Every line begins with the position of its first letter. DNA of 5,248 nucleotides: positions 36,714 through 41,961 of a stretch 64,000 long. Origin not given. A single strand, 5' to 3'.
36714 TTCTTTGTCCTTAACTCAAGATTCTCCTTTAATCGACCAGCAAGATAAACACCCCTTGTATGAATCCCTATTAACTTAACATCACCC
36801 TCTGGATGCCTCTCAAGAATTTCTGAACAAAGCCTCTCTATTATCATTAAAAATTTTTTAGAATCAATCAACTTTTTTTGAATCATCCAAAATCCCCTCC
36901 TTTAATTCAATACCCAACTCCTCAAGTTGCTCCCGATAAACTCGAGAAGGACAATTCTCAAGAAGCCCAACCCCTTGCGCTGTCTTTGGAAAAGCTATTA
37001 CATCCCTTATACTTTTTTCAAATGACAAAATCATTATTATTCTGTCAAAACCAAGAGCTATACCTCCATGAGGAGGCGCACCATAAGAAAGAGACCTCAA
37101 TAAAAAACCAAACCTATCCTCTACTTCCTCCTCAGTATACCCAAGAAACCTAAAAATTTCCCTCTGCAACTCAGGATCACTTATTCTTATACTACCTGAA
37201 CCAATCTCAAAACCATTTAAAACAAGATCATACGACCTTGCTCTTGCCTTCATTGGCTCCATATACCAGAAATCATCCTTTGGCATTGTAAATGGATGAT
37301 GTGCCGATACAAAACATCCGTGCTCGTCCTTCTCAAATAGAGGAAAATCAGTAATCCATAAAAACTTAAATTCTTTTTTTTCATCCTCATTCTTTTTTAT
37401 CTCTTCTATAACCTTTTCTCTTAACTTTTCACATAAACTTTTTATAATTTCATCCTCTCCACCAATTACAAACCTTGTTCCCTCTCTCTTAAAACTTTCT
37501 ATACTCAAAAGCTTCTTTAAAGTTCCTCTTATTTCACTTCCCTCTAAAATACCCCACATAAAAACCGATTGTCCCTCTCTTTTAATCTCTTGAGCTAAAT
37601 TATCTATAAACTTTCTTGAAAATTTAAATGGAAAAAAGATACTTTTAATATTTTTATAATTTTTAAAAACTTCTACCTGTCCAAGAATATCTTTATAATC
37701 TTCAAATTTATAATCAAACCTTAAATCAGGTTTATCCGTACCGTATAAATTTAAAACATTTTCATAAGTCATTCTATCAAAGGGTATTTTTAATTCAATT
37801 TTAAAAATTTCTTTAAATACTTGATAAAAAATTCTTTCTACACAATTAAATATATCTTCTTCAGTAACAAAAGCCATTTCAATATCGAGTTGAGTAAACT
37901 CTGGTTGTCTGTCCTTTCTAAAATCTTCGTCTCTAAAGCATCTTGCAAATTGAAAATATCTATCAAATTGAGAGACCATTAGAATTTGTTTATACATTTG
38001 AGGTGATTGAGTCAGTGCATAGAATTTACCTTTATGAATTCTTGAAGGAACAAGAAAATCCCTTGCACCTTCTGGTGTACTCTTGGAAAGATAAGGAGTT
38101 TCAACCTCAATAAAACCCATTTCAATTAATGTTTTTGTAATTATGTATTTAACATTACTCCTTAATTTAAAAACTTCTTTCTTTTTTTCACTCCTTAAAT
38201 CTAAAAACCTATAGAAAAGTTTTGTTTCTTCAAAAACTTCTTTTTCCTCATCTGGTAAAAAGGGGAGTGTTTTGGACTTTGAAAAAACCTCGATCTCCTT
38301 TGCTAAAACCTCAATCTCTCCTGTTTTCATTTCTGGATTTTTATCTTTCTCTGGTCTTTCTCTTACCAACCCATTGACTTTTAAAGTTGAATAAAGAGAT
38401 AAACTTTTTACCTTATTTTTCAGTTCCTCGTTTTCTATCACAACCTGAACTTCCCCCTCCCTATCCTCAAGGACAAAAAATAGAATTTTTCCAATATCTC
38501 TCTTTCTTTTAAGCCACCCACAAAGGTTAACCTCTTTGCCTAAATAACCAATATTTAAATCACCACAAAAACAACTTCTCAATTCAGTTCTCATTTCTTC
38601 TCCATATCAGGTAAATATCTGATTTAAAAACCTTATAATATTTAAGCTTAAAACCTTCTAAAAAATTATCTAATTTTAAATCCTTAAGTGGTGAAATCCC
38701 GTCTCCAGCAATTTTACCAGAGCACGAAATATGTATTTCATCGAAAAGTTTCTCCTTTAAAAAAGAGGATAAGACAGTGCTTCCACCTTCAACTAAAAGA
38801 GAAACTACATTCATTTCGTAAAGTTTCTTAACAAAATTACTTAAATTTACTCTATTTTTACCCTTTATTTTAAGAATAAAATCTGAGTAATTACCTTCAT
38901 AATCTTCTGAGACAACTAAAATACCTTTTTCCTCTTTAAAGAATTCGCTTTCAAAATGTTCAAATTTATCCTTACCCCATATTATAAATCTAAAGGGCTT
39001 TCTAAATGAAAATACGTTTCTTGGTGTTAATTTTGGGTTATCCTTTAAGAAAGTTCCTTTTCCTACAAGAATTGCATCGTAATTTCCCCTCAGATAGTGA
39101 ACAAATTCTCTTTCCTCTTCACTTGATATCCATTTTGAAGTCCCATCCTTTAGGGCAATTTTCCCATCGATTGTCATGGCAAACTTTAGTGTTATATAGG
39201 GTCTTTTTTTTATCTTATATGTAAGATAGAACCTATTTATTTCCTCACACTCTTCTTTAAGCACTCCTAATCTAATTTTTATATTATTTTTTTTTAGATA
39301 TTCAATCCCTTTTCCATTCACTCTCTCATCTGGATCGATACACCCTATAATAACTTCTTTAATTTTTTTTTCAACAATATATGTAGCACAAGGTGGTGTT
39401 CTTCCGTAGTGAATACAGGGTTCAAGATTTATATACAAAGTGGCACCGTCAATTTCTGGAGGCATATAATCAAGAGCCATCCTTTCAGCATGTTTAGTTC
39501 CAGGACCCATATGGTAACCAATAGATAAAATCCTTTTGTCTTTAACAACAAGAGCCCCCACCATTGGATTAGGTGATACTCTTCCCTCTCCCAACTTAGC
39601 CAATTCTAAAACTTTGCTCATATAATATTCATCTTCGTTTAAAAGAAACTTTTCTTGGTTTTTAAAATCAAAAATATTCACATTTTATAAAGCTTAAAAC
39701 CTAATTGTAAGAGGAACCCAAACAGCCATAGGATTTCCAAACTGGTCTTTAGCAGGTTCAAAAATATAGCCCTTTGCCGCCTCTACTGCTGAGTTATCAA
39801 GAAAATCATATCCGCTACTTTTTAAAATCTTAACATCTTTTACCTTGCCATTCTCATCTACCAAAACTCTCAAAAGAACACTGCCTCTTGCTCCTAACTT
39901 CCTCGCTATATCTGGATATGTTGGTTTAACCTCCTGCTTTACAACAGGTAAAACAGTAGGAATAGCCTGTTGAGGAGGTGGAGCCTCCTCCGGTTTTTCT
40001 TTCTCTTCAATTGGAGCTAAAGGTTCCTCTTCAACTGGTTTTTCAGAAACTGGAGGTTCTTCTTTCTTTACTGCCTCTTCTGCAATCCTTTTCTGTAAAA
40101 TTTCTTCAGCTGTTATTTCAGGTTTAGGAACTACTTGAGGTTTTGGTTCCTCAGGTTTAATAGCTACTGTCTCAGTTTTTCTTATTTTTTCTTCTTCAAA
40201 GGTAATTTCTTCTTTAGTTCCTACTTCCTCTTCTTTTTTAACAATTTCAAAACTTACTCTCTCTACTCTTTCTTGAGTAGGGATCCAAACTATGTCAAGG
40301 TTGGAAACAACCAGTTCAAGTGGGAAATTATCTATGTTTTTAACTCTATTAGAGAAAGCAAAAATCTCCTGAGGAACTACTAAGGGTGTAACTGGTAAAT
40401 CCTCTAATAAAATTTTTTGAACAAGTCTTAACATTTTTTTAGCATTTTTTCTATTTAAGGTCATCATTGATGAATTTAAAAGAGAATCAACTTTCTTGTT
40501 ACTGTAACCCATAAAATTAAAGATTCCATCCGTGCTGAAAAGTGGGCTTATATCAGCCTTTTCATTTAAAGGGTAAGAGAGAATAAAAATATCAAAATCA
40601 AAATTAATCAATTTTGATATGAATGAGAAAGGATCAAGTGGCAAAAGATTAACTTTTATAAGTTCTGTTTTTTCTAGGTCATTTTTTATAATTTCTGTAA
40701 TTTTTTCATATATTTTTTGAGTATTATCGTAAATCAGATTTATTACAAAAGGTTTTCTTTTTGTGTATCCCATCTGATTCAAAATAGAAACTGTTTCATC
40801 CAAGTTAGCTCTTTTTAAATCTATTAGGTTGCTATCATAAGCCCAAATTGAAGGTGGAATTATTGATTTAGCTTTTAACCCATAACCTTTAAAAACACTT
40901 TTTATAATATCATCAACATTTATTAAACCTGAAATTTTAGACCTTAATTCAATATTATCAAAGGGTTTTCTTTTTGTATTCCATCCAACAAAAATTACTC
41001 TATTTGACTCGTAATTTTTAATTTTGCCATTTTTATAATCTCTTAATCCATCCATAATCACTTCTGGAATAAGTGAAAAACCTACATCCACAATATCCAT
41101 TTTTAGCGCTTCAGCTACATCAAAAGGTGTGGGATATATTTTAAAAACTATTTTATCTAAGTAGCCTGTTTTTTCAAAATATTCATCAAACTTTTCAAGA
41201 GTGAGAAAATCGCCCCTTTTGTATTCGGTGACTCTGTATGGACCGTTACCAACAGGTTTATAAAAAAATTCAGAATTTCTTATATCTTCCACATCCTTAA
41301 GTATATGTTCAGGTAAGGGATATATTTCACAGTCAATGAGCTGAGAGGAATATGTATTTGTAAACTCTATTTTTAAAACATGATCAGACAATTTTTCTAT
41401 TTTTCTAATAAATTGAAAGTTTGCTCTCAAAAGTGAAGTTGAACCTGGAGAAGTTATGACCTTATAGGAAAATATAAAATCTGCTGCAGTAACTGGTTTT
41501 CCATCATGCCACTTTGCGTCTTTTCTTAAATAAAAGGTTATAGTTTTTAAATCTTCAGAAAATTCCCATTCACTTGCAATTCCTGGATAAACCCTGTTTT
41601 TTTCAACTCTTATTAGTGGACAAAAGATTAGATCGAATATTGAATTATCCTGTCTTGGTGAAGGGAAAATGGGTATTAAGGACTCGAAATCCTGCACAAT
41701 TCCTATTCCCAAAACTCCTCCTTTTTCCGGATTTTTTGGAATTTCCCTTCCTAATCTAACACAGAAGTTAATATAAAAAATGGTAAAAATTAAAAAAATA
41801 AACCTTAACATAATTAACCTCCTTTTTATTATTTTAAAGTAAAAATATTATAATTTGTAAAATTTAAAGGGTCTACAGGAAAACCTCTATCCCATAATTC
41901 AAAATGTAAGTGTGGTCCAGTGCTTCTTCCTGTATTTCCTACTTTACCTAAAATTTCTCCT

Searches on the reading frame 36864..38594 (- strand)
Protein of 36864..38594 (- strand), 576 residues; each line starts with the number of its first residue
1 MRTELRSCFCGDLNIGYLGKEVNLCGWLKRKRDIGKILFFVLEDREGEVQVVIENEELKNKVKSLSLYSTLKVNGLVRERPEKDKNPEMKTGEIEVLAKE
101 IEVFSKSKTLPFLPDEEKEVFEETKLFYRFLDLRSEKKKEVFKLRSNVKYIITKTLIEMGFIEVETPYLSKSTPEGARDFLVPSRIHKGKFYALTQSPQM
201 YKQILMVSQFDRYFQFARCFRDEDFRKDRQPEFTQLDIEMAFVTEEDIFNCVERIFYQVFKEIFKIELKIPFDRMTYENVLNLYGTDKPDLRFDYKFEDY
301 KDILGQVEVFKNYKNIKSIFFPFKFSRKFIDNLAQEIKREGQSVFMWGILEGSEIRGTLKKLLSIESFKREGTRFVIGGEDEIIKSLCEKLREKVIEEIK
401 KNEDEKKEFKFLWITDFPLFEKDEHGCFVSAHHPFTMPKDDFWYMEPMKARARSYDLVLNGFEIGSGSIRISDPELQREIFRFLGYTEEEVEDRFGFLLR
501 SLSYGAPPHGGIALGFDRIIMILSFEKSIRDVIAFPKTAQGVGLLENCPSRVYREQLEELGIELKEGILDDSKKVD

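Call 53: search_protein_families(library=pfam, proteins=[window:36864-38594:-], max_evalue=0.00001)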
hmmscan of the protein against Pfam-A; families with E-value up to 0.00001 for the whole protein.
window:36864-38594:- (576 aa): 2 families
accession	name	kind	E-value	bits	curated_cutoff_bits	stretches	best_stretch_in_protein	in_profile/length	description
PF00152.25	tRNA-synt_2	-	9.3e-116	386.6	25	1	122-538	2-307/308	tRNA synthetases class II (D, K and N)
PF01336.31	tRNA_anti-codon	-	3.6e-15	56.1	27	1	22-103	1-74/75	OB-fold nucleic acid binding domain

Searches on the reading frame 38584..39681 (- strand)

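Call 53: search_protein_families(library=pfam, proteins=[window:38584-39681:-], max_evalue=0.00001)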
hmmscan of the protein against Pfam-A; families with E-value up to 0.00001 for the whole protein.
window:38584-39681:- (365 aa): 3 families
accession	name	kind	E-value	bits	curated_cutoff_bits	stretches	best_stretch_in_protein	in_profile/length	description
PF01872.23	RibD_C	-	2.4e-36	125.8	24.1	1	161-342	1-181/197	RibD C-terminal domain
PF00383.29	dCMP_cyt_deam_1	-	1.3e-16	60.8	25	1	15-114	2-102/102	Cytidine and deoxycytidylate deaminase zinc-binding region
PF14437.12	MafB19-deam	-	1.3e-10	41.7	27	1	16-150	2-135/142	MafB19-like deaminase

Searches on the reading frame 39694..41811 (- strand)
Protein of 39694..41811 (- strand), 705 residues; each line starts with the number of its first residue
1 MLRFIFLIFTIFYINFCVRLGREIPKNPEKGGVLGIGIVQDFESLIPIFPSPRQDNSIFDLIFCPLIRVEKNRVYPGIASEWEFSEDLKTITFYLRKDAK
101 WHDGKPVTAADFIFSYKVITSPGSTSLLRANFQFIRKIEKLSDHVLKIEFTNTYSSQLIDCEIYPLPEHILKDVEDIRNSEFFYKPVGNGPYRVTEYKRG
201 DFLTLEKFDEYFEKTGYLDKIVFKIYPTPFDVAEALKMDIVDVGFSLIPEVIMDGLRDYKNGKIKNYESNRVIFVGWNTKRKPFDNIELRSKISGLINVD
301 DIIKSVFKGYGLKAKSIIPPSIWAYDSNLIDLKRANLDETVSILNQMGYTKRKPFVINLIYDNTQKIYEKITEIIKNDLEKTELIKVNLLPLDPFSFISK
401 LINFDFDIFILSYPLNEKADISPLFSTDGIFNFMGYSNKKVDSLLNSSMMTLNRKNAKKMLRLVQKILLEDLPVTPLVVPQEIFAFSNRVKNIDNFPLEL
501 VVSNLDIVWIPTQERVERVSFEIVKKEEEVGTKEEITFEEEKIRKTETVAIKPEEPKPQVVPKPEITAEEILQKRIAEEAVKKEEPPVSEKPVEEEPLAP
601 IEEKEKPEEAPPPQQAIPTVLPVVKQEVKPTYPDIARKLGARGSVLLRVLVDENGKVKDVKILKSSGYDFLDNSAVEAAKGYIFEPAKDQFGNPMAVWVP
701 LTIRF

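Call 53: search_protein_families(library=pfam, proteins=[window:39694-41811:-], max_evalue=0.00001)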
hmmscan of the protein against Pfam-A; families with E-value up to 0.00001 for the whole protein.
window:39694-41811:- (705 aa): 2 families
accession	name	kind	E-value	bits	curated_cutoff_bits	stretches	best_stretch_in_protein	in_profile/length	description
PF00496.27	SBP_bac_5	-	1.9e-67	228.4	32.4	1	74-413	2-346/368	Bacterial extracellular solute-binding proteins, family 5 Middle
PF03544.19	TonB_C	-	2.9e-20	72.9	24.6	1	629-705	2-77/79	Gram-negative bacterial TonB protein C-terminal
